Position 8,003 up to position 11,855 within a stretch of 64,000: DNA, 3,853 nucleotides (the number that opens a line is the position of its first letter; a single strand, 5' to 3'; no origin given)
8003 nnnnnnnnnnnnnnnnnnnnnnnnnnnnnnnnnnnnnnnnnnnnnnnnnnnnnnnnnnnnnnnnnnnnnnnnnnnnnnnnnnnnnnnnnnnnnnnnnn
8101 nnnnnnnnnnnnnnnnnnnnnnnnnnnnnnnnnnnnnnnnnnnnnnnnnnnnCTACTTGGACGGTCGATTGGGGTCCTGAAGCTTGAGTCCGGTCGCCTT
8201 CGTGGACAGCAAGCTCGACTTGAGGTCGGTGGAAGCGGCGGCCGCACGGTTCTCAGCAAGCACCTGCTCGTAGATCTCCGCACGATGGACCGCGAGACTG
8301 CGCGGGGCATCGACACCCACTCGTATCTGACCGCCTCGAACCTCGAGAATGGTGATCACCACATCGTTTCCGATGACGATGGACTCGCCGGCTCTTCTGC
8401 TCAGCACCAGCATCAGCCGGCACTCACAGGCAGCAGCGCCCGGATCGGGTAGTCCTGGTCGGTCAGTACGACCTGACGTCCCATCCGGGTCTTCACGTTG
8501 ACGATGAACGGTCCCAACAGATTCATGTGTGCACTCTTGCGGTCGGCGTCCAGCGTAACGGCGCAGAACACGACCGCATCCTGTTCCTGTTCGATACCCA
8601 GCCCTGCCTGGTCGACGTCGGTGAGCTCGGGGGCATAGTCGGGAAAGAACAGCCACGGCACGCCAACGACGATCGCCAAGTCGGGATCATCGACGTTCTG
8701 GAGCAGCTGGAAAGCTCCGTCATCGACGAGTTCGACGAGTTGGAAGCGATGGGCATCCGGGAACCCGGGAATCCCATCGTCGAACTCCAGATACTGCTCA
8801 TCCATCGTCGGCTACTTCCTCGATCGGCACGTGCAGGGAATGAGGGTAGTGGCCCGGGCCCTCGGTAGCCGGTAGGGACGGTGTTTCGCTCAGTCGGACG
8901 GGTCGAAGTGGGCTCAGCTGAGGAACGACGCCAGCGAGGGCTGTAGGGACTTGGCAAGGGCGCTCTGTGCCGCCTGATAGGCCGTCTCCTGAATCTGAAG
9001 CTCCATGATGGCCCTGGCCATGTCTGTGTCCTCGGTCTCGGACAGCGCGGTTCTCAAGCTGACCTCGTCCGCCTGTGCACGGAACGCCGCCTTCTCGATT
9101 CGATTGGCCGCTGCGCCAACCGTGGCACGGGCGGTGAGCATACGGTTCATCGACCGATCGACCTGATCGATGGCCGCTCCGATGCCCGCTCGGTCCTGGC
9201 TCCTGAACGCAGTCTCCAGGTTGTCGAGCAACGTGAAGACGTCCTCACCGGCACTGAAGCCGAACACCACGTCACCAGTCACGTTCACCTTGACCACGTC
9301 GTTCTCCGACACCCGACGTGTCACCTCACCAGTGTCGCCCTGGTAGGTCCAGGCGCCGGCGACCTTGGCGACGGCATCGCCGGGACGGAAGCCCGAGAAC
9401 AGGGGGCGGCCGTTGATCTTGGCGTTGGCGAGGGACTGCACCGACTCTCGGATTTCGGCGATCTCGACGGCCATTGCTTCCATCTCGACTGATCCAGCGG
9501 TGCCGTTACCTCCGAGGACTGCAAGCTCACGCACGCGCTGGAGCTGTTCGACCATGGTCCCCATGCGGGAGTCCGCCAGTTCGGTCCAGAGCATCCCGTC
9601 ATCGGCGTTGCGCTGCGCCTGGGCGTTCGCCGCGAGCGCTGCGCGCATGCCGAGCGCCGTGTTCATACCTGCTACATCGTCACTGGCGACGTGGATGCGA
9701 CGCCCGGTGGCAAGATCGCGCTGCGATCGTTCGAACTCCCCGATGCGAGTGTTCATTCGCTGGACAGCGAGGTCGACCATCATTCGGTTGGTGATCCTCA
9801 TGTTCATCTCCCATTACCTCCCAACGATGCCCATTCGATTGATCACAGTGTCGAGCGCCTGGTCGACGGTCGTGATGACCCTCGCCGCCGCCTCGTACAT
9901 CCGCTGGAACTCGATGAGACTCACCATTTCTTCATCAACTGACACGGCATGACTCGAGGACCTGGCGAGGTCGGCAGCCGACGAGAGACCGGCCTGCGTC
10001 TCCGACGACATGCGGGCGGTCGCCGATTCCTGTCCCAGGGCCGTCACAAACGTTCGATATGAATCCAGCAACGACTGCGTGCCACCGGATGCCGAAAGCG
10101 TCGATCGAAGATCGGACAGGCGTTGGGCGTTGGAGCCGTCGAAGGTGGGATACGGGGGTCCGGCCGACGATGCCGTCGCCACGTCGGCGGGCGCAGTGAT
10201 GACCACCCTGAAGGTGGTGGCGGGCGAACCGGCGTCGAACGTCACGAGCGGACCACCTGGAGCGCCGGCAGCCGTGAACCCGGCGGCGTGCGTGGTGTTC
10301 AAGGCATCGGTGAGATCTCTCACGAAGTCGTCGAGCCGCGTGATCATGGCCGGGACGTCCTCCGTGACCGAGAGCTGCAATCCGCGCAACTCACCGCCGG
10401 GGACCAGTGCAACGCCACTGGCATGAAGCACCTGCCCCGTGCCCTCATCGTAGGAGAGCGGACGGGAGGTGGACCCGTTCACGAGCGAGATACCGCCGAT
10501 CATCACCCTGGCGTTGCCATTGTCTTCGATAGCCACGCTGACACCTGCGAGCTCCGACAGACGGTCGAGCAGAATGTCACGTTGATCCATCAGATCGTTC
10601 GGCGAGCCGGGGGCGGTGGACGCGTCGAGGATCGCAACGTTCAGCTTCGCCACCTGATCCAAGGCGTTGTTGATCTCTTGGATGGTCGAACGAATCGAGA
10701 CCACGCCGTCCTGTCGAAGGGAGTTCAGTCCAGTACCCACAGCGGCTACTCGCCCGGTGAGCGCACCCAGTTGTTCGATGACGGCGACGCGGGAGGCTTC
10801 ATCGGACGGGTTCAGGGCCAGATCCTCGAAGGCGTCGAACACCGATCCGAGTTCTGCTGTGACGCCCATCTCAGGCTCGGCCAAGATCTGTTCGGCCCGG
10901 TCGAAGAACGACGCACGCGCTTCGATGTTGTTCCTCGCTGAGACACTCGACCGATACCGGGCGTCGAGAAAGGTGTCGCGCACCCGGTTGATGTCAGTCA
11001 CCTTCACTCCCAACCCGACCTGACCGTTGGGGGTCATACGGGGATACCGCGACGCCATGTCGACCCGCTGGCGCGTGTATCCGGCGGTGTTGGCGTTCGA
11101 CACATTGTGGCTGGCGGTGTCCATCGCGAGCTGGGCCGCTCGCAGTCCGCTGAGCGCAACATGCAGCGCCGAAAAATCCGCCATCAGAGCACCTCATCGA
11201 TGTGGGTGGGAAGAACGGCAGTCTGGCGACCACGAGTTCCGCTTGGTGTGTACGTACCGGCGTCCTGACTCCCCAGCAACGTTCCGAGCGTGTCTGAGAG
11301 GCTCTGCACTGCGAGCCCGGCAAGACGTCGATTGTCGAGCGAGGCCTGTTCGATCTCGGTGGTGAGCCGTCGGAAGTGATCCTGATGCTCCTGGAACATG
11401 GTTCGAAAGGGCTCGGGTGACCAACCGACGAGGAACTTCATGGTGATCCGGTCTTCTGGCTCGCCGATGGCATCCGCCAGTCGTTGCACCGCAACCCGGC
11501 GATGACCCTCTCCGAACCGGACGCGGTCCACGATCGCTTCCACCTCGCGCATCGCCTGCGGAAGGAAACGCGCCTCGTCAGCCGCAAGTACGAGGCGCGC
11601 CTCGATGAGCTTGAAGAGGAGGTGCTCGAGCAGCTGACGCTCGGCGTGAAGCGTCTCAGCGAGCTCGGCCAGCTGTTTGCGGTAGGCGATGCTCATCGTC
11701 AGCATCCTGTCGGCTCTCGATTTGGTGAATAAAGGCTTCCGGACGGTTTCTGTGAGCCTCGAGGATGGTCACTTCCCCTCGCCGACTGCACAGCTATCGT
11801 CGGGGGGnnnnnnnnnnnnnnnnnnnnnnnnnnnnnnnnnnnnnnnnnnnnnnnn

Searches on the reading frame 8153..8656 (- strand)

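Call 23: search_protein_families(library=pfam, proteins=[window:8153-8656:-], max_evalue=0.01)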
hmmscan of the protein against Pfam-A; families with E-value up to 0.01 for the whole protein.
window:8153-8656:- (167 aa): 1 family
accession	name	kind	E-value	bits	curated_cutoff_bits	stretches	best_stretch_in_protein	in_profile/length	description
PF02599.21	CsrA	-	1.9e-23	82.6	27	1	82-132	1-51/53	Global regulator protein family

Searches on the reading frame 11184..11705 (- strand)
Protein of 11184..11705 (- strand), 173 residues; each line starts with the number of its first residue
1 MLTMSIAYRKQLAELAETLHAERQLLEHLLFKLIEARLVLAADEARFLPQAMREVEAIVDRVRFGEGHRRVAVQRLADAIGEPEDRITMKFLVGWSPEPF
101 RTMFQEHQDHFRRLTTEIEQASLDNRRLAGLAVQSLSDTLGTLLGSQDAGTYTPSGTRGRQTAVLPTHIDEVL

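Call 3: search_protein_families(library=pfam, proteins=[window:11184-11705:-], max_evalue=10)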
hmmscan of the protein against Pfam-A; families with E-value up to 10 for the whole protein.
window:11184-11705:- (173 aa): 1 family
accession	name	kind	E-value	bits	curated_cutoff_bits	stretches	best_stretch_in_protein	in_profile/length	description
PF05130.17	FlgN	-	3.2e-12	47.5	30.5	1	11-157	2-144/147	FlgN protein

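Call 4: search_protein_families(library=ncbifam, proteins=[window:11184-11705:-], max_evalue=10)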
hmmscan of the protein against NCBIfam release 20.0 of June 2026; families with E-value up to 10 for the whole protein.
window:11184-11705:- (173 aa): 0 families
